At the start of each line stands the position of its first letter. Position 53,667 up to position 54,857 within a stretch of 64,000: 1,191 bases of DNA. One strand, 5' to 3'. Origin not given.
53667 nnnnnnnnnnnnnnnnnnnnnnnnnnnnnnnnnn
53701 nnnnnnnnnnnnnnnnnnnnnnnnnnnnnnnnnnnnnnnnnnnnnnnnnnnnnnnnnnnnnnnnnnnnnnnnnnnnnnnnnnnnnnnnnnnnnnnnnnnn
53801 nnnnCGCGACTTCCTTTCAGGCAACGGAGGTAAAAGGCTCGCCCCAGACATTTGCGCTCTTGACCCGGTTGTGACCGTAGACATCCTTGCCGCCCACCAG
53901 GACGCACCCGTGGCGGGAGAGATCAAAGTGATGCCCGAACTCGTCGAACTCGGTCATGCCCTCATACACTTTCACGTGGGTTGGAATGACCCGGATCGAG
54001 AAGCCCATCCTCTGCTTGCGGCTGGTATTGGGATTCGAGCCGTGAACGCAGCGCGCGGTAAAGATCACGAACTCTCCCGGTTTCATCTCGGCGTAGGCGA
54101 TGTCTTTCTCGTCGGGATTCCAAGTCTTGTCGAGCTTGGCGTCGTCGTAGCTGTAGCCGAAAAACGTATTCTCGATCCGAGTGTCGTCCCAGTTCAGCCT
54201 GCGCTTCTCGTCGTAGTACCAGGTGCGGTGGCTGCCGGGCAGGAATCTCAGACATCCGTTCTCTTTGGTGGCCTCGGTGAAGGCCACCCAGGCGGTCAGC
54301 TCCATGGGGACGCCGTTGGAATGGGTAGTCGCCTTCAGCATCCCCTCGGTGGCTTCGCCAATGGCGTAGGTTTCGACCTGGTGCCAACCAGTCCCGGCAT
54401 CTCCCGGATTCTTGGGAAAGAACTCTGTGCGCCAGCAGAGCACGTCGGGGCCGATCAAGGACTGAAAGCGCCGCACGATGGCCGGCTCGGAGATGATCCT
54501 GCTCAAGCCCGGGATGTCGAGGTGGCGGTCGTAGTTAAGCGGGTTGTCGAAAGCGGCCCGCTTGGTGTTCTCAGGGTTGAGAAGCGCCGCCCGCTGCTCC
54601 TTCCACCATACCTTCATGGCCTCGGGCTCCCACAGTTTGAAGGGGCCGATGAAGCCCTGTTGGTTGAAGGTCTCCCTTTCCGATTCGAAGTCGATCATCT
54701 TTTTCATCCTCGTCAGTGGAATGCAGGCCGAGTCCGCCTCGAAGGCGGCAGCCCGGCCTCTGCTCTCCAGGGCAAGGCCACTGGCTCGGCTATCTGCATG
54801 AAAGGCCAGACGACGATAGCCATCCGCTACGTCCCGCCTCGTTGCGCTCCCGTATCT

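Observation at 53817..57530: Imino-acid-type A-T-TE next to a SyrB2-like enzyme whose metal motif is H-x-V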

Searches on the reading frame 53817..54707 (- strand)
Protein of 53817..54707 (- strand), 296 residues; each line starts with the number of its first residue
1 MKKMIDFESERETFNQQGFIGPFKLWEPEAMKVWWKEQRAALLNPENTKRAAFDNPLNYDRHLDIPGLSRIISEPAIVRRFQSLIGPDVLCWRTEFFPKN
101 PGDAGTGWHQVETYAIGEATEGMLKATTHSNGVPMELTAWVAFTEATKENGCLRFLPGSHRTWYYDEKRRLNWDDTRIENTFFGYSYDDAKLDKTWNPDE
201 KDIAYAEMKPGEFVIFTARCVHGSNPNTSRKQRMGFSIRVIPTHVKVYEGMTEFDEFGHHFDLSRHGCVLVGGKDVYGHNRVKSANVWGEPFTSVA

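Call 6: search_protein_families(library=pfam, proteins=[window:53817-54707:-], max_evalue=0.01)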
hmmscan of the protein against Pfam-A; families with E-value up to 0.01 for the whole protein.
window:53817-54707:- (296 aa): 2 families
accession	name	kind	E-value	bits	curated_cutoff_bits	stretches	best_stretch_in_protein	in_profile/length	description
PF05721.19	PhyH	-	6.9e-30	105.4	22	1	14-234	1-212/213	Phytanoyl-CoA dioxygenase (PhyH)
PF13759.12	2OG-FeII_Oxy_5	-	0.0013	19.5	27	1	197-237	59-99/101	Putative 2OG-Fe(II) oxygenase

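Call 7: search_solved_structures(query=window:53817-54707:-, max_evalue=1, show_alignments=5)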
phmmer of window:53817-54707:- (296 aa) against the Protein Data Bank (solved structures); distinct sequences matched with E-value up to 1: 45.
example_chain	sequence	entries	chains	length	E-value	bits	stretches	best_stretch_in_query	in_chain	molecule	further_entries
3gja_A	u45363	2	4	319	2.7e-65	223.9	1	10-290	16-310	CytC3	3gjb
2fct_A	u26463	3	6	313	1.2e-64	221.8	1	8-294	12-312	syringomycin biosynthesis enzyme 2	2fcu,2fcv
6zyk_A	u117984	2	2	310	3.5e-08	36.3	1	62-162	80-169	Monooxygenase | Uncharacterized protein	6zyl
9vmf_A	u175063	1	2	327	3.1e-06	29.9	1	126-178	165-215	Fumigatonoid B endoperoxide isomerase nvfE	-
8zyb_E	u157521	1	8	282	4.6e-06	29.3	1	130-163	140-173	DhiD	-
5epa_A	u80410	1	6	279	1.1e-05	28.2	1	132-239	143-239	SnoK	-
7wpy_A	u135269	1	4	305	2.3e-05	27.1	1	199-249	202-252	Dioxygenase andA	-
5zm2_A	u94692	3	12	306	2.3e-05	27.1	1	199-249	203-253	Dioxygenase andA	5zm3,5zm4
2rdn_A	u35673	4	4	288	0.00013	24.6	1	137-253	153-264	1-deoxypentalenic acid 11-beta hydroxylase; Fe(II)/alpha-ketoglutarate dependent hydroxyla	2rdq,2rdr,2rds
5m0t_A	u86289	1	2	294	0.00016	24.3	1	198-238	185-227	Alpha-ketoglutarate-dependent non-heme iron oxygenase EasH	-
2opw_A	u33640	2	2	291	0.00034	23.2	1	136-164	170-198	PHYHD1 protein | Phytanoyl-CoA dioxygenase domain-containing protein 1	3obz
4xab_A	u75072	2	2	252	0.0012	21.4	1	137-230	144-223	EvdO2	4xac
4mhr_A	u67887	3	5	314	0.002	20.7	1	60-230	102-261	Ectoine hydroxylase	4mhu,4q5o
5ep9_A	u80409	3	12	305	0.0024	20.4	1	136-161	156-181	SnoN,Epimerase SnoN | SnoN,SnoN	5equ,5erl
2a1x_A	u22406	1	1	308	0.0032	20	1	135-237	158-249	Phytanoyl-CoA dioxygenase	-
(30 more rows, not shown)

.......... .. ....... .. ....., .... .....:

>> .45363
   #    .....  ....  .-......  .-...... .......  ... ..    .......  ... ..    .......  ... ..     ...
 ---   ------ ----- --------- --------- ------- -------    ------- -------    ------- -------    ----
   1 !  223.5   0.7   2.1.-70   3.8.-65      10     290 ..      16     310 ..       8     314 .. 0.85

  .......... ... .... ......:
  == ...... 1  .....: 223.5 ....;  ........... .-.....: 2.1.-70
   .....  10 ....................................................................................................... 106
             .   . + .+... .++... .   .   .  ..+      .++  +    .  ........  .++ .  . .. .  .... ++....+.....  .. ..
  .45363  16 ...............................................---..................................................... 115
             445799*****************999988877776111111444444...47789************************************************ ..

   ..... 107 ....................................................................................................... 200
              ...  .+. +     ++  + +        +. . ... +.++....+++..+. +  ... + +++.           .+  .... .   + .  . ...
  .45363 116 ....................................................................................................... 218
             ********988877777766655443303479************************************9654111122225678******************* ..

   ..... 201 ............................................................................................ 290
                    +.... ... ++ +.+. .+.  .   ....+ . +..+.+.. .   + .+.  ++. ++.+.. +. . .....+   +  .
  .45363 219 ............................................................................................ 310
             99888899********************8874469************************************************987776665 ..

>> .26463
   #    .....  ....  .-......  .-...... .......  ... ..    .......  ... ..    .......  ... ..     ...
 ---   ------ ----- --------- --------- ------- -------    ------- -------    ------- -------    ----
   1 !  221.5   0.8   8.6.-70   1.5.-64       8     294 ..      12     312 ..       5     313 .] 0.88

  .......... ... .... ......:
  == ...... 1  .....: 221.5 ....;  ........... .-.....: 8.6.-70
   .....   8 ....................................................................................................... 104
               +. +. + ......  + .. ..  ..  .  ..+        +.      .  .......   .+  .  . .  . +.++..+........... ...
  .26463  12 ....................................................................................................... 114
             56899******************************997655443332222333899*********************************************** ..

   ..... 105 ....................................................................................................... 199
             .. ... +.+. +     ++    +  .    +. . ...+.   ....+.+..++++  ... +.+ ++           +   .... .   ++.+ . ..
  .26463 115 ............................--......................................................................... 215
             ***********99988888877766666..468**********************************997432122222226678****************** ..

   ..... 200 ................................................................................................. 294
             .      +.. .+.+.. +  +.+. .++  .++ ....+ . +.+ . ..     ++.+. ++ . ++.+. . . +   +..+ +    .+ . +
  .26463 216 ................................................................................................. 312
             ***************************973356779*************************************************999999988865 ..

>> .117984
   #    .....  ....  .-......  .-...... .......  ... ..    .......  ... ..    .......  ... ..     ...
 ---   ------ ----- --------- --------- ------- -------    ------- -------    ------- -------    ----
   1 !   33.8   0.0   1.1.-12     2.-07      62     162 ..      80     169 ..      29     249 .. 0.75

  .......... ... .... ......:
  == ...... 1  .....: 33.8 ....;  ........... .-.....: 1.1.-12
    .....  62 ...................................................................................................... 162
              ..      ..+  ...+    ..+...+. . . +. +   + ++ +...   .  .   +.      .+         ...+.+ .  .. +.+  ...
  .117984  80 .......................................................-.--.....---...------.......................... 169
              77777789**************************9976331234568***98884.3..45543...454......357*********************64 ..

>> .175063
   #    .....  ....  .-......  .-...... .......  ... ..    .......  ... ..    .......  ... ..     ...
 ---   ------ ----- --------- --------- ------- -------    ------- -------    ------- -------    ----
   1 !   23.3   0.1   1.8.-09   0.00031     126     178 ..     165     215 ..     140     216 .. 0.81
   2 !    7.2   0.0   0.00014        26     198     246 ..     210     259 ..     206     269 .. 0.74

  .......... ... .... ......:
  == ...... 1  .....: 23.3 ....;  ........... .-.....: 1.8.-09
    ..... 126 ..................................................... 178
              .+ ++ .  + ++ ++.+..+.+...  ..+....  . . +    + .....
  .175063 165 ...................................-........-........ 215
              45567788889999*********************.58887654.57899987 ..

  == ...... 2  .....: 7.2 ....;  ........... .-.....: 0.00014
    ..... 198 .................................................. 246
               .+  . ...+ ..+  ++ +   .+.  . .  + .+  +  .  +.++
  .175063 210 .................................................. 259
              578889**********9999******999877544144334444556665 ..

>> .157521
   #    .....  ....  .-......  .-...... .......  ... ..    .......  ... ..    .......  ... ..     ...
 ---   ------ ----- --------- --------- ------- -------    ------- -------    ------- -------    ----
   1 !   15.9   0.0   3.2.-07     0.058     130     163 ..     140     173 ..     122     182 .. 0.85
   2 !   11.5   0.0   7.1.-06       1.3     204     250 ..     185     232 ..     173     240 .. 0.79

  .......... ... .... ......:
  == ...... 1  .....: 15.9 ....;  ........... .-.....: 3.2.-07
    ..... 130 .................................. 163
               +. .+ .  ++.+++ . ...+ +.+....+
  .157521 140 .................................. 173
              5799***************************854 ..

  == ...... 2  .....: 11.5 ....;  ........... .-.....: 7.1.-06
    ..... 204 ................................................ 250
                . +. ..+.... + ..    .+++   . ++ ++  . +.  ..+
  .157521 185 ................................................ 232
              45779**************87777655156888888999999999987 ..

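Call 8: find_homologous_proteins(query=window:53817-54707:-, max_evalue=1e-20)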
Query window:53817-54707:- (296 aa): 509 proteins with E <= 1e-20 among 710 candidates; the best 120 are listed.
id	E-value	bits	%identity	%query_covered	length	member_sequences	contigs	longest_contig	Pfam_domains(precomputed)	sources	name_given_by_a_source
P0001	3.6e-207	705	100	99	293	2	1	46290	PF05721.20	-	-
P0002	1.4e-168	578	77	99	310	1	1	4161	PF05721.20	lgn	-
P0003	9.9e-167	572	77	98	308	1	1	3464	PF05721.20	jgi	jgi:chlorinating enzyme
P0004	1.6e-166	571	77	98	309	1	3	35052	PF05721.20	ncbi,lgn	-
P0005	2.7e-165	567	75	99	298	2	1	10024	PF05721.20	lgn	-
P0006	6.0e-165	566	77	99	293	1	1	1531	PF05721.20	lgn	-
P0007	1.8e-164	565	74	99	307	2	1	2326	PF05721.20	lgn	-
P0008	6.5e-164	563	76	99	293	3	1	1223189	PF05721.20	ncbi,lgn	ncbi:chlorinating enzyme (plasmid) [Rhizobium leguminosarum]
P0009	7.1e-164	563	74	99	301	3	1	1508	PF05721.20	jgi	jgi:chlorinating enzyme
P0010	1.7e-163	561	75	99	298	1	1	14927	PF05721.20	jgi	jgi:non-heme Fe2+,alpha-ketoglutarate-dependent halogenase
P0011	2.3e-163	561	76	99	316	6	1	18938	PF05721.20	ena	-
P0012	3.2e-163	561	75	99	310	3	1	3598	PF05721.20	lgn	-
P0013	8.6e-163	559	74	100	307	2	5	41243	PF05721.20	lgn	-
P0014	1.3e-162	559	75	99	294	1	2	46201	PF05721.20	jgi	-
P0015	2.8e-162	557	75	99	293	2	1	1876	PF05721.20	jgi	jgi:non-heme Fe2+,alpha-ketoglutarate-dependent halogenase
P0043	7.6e-154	530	72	99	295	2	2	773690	PF05721.20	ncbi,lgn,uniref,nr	ncbi:chlorinating enzyme [Streptomyces daliensis]|uniref:Chlorinating enzyme n=1 Tax=Streptomyces da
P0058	1.7e-149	515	69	99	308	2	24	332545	PF05721.20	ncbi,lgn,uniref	ncbi:chlorinating enzyme [Paraburkholderia sp. A1RI_3L]|uniref:chlorinating enzyme n=1 Tax=Paraburkh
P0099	3.2e-146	505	67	99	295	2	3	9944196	PF05721.20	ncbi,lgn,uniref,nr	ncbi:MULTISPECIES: chlorinating enzyme [Amycolatopsis]|uniref:Chlorinating enzyme n=1 Tax=Amycolatop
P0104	6.8e-146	504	69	98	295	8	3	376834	PF05721.20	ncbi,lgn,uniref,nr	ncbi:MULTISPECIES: chlorinating enzyme [Streptomyces]|uniref:chlorinating enzyme n=1 Tax=Streptomyce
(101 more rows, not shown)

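Call 9: search_protein_families(library=ncbifam, proteins=[window:53817-54707:-], max_evalue=0.001)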
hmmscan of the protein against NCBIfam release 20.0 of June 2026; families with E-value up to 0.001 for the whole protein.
window:53817-54707:- (296 aa): 5 families
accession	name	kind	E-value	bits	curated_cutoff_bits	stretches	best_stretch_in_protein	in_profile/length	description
TIGR01762.1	chlorin-enz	subfamily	7.1e-93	311.1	226.3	1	9-282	6-288/288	chlorinating enzyme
TIGR02408.1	ectoine_ThpD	equivalog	1.3e-06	28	336.5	1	66-233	84-240/277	ectoine hydroxylase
NF045813.1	DxPntBtaHylase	equivalog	9.8e-06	25.1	550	1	138-255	151-263/285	1-deoxypentalenic acid 11-beta-hydroxylase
TIGR04324.1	SpoChoClust_2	subfamily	3.9e-05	23.3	150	1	188-257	160-229/248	sporadic carbohydrate cluster 2OG-Fe(II) oxygenase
NF052437.1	MPhHdxlPhnYGIM8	equivalog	0.00021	20.8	500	0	67-233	75-206/260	methylphosphonate hydroxylase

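Call 12: find_encoding_contigs(protein=P0008, flank=10000, max_places=2)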
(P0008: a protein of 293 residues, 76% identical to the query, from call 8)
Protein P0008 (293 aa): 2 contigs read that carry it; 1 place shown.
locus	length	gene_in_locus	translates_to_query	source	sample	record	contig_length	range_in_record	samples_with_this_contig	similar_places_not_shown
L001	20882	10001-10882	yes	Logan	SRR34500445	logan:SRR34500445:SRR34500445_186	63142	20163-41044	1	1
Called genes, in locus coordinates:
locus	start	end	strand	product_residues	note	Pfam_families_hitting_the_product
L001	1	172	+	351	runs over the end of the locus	PF03704:BTAD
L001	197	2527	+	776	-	PF13434:Lys_Orn_oxgnase, PF04299:FMN_bind_2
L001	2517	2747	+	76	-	PF03621:MbtH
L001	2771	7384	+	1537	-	PF18563:TubC_N, PF00668:Condensation, PF00501:AMP-binding, PF13193:AMP-binding_C (weak), PF00550:PP-binding, PF00668:Condensation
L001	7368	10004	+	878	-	PF00501:AMP-binding, PF13193:AMP-binding_C, PF00550:PP-binding, PF00975:Thioesterase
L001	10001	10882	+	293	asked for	PF05721:PhyH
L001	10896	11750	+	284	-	PF05118:Asp_Arg_Hydrox, PF05373:Pro_3_hydrox_C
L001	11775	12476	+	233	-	PF14518:Haem_oxygenas_2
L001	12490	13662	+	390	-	PF00487:FA_desaturase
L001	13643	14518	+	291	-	PF02567:PhzC-PhzF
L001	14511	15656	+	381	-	-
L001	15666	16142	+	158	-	PF13302:Acetyltransf_3, PF00583:Acetyltransf_1 (weak)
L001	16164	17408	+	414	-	PF00999:Na_H_Exchanger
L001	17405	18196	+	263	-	PF22624:AASDHPPT_N (weak), PF01648:ACPS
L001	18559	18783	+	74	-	-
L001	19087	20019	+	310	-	-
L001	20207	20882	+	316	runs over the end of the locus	PF00487:FA_desaturase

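Call 13: find_encoding_contigs(protein=P0043, flank=10000, max_places=2)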
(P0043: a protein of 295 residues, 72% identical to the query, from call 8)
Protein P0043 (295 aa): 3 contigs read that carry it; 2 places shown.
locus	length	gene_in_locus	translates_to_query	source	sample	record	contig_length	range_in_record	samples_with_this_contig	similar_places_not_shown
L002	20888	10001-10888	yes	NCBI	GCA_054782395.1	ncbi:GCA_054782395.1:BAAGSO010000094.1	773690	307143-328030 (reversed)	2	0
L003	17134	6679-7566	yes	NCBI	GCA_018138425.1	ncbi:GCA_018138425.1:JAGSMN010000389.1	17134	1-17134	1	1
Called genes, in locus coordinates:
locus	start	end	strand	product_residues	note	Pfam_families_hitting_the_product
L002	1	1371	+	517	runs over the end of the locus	-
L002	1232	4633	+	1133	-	PF00550:PP-binding, PF00668:Condensation, PF00501:AMP-binding, PF13193:AMP-binding_C, PF00550:PP-binding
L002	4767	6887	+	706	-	PF13434:Lys_Orn_oxgnase, PF04299:FMN_bind_2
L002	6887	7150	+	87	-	PF03621:MbtH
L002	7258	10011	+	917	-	PF00501:AMP-binding, PF13193:AMP-binding_C, PF00550:PP-binding, PF00975:Thioesterase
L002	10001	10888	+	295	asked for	PF05721:PhyH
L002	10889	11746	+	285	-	PF05118:Asp_Arg_Hydrox, PF05373:Pro_3_hydrox_C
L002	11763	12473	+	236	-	PF03070:TENA_THI-4 (weak), PF14518:Haem_oxygenas_2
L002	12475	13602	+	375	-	-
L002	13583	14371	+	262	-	PF02567:PhzC-PhzF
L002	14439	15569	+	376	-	PF00108:Thiolase_N (weak), PF02803:Thiolase_C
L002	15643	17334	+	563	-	PF02543:Carbam_trans_N, PF16861:Carbam_trans_C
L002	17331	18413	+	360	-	-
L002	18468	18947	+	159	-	PF13302:Acetyltransf_3, PF00583:Acetyltransf_1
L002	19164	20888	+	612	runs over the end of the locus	PF00664:ABC_membrane, PF00005:ABC_tran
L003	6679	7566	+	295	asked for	PF05721:PhyH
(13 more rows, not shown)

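Call 21: find_related_loci(query=A1, collection=genome_contigs, flank=10000)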
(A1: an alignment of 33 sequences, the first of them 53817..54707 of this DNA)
Query A1 (296 aa) in genome_contigs; peptide patterns used: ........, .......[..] (x = any residue, [..] = any of these).
413 stretches matched a pattern; 399 encode a relative of the query (tblastn E <= 1e-3); the best 80 are kept; 80 distinct loci.
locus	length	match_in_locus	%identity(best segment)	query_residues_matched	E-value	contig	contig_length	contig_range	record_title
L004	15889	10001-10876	75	5-296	9e-161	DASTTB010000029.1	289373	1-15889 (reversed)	MAG TPA_asm: Pyrinomonadaceae bacterium isolate SMAG_U2295 k141_176533, whole genome shotgun sequence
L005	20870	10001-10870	76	5-294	4e-159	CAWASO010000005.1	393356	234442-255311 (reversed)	MAG: Candidatus Eremiobacteraeota bacterium isolate MFD01213.bin.2.32 genome assembly, contig: contig_29350, whole genom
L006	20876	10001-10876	73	5-296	3e-157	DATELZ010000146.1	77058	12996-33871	MAG TPA_asm: Pyrinomonadaceae bacterium isolate SMAG_U8929 k141_67956, whole genome shotgun sequence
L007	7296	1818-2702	69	2-296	4e-154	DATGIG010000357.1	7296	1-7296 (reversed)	MAG TPA_asm: Chthonomonadaceae bacterium isolate SMAG_U9801 k141_353005, whole genome shotgun sequence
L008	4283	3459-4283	75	5-279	7e-156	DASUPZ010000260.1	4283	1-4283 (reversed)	MAG TPA_asm: Pyrinomonadaceae bacterium isolate SMAG_U1668 k141_1033597, whole genome shotgun sequence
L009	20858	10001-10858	70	5-290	1e-149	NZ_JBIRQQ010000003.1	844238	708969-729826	Streptomyces sp. NPDC021020 NPDC021020_153_F12.ctg-0003, whole genome shotgun sequence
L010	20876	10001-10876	69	3-294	2e-149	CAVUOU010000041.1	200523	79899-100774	MAG: uncultured Actinomycetota bacterium isolate MFD06092.bin.2.63 genome assembly, contig: contig_84951, whole genome s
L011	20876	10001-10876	68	3-294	4e-149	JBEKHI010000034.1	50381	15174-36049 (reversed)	MAG: Streptosporangiaceae bacterium isolate SPRUCE 273 SPRUCE_273_34, whole genome shotgun sequence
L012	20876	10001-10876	69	4-295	1e-148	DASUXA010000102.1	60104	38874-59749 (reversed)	MAG TPA_asm: Micromonosporaceae bacterium isolate SMAG_U1857 k141_153543, whole genome shotgun sequence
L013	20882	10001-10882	67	2-295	8e-149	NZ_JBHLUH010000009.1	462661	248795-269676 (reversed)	Phytohabitans kaempferiae strain TBRC 3947 GCM70007130_84, whole genome shotgun sequence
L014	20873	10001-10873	68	5-295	2e-147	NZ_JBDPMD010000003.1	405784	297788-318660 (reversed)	Sphaerisporangium sp. B11E5 B11E5_contig_3, whole genome shotgun sequence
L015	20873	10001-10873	68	5-295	8e-147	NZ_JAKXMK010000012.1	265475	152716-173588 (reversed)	Pseudonocardia alaniniphila strain Y-16303 contig12, whole genome shotgun sequence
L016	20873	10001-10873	69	5-295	5e-147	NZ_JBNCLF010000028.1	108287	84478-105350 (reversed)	Streptosporangium sp. DT93 NODE_28_length_108287_cov_30.637205, whole genome shotgun sequence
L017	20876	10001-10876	67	5-296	5e-147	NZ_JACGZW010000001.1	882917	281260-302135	Amycolatopsis dendrobii strain DR6-1 1, whole genome shotgun sequence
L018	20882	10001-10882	67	3-296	2e-146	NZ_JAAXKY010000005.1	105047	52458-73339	Pseudonocardia xinjiangensis strain JCM 11839 NODE_5_length_105047_cov_19.799895, whole genome shotgun sequence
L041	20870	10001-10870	69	6-295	9e-147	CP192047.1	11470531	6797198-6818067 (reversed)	Spirillospora sp. CA-255316 chromosome, complete genome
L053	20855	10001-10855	48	12-295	2e-91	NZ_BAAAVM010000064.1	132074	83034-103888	Streptomyces rameus strain JCM 11574 sequence064, whole genome shotgun sequence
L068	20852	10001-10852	46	14-295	9e-88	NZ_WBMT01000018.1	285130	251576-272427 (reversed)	Actinomadura rudentiformis strain HMC1 Scaffold18, whole genome shotgun sequence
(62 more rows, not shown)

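Call 24: find_encoding_contigs(protein=P0099, flank=10000, max_places=1)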
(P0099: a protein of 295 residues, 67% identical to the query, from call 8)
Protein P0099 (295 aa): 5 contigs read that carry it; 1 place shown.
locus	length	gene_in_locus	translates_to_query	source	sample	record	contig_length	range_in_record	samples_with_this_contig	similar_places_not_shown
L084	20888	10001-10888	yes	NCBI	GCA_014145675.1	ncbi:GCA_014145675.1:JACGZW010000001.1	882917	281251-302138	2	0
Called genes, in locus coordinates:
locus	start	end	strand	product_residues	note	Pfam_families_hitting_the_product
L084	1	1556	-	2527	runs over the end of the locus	PF00501:AMP-binding, PF00550:PP-binding (weak), PF00668:Condensation, PF00501:AMP-binding, PF13193:AMP-binding_C (weak), PF00550:PP-binding, PF00668:Condensation, PF00550:PP-binding, +1 more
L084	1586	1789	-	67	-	PF03621:MbtH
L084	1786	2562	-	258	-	PF00975:Thioesterase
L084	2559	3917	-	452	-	PF05977:MFS_3, PF07690:MFS_1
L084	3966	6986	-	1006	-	PF00501:AMP-binding, PF13193:AMP-binding_C, PF00550:PP-binding, PF00975:Thioesterase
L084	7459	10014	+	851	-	PF00501:AMP-binding, PF13193:AMP-binding_C (faint), PF00550:PP-binding, PF00975:Thioesterase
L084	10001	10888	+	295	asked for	PF05721:PhyH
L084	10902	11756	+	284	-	PF05118:Asp_Arg_Hydrox, PF05373:Pro_3_hydrox_C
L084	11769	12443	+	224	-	PF14518:Haem_oxygenas_2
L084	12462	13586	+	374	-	PF00487:FA_desaturase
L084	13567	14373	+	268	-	PF02567:PhzC-PhzF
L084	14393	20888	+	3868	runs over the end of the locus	PF00668:Condensation, PF00501:AMP-binding, PF00550:PP-binding, PF00668:Condensation, PF00501:AMP-binding, PF00550:PP-binding, PF00668:Condensation, PF00501:AMP-binding, +5 more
